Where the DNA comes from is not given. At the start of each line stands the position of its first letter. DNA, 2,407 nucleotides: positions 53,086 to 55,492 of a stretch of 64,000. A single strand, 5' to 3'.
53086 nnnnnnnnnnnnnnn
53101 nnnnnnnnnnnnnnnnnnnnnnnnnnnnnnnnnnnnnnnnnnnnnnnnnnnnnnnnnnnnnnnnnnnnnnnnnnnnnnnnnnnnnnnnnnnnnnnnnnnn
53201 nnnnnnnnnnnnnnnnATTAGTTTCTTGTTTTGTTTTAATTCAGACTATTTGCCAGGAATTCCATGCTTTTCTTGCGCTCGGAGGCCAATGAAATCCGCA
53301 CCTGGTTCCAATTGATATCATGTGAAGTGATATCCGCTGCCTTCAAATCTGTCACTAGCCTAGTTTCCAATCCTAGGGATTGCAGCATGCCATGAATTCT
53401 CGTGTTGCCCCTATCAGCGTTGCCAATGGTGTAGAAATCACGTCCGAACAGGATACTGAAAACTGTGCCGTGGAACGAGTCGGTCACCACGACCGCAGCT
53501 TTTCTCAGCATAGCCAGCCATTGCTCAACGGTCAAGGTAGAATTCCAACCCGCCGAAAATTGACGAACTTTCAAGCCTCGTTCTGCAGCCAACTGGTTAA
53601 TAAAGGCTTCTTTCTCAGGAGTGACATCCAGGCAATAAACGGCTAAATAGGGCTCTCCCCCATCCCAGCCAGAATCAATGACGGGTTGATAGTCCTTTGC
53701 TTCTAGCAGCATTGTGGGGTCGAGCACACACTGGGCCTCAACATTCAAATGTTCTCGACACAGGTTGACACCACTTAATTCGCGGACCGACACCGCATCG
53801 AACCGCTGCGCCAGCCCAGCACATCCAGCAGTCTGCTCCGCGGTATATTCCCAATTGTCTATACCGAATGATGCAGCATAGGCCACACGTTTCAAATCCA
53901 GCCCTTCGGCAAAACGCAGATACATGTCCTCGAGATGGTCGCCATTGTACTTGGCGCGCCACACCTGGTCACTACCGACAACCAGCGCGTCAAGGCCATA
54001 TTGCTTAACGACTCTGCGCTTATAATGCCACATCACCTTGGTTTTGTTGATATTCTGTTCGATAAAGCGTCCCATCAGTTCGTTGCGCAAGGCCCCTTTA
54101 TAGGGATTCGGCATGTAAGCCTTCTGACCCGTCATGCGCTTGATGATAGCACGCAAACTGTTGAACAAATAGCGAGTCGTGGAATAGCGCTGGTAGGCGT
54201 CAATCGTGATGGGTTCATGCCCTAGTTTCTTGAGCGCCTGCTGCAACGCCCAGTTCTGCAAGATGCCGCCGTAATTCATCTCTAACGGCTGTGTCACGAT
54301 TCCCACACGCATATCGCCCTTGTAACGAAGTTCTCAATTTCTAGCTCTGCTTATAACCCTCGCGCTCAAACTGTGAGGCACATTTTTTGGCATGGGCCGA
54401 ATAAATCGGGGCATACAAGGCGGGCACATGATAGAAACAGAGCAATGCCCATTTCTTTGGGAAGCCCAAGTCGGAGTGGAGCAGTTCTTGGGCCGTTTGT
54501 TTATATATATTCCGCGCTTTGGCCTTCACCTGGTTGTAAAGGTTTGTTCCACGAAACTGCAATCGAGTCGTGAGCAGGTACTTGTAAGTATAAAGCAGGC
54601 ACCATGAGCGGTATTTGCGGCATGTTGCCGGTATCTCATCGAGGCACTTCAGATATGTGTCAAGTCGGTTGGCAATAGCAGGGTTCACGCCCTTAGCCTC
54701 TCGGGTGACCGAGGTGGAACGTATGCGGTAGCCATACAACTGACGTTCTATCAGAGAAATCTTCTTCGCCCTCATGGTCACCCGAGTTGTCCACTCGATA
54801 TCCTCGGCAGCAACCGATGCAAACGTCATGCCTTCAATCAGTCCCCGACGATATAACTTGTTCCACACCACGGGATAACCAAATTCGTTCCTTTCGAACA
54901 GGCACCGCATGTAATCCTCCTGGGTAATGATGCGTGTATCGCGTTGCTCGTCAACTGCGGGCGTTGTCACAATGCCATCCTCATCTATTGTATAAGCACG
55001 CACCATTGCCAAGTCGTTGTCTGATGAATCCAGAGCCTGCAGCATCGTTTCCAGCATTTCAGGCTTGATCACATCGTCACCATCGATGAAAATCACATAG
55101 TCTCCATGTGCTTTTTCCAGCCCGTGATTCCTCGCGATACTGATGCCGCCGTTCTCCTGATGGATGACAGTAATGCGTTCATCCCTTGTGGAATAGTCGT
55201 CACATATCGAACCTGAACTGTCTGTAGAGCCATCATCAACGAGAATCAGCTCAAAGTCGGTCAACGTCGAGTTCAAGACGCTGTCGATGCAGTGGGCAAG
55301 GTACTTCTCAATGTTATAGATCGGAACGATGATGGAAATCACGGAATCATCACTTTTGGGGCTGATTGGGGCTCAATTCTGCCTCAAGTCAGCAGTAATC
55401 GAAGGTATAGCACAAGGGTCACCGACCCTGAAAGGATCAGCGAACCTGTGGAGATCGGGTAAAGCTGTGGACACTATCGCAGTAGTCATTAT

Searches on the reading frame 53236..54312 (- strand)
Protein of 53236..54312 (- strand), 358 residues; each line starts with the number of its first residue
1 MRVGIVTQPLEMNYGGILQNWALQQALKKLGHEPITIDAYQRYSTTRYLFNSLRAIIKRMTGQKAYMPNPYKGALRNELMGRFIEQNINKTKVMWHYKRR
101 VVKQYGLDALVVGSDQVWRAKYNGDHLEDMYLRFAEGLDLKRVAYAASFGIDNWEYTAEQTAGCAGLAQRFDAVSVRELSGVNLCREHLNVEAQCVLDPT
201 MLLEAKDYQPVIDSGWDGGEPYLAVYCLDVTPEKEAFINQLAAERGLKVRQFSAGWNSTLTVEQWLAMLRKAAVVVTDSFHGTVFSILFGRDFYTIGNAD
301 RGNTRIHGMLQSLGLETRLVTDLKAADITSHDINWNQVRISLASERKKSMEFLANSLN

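Call 7: search_protein_families(library=pfam, proteins=[window:53236-54312:-], max_evalue=0.001)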
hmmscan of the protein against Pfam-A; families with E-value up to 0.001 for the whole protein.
window:53236-54312:- (358 aa): 1 family
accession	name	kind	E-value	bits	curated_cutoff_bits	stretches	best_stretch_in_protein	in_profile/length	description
PF04230.19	PS_pyruv_trans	-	6.8e-34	118.5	25.3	1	13-298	1-278/280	Polysaccharide pyruvyl transferase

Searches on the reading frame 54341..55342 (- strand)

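Call 7: search_protein_families(library=pfam, proteins=[window:54341-55342:-], max_evalue=0.001)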
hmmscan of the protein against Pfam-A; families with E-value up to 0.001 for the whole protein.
window:54341-55342:- (333 aa): 3 families
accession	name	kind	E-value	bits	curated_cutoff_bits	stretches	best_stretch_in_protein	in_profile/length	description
PF00535.33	Glycos_transf_2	-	2.5e-40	138.6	23.3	1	3-137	1-132/168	Glycosyl transferase family 2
PF13641.12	Glyco_tranf_2_3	-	2e-14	54.6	27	1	2-191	3-197/230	Glycosyltransferase like family 2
PF10111.15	Glyco_tranf_2_2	-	2.2e-14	54.1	27.3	1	3-106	1-108/276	Glycosyltransferase like family 2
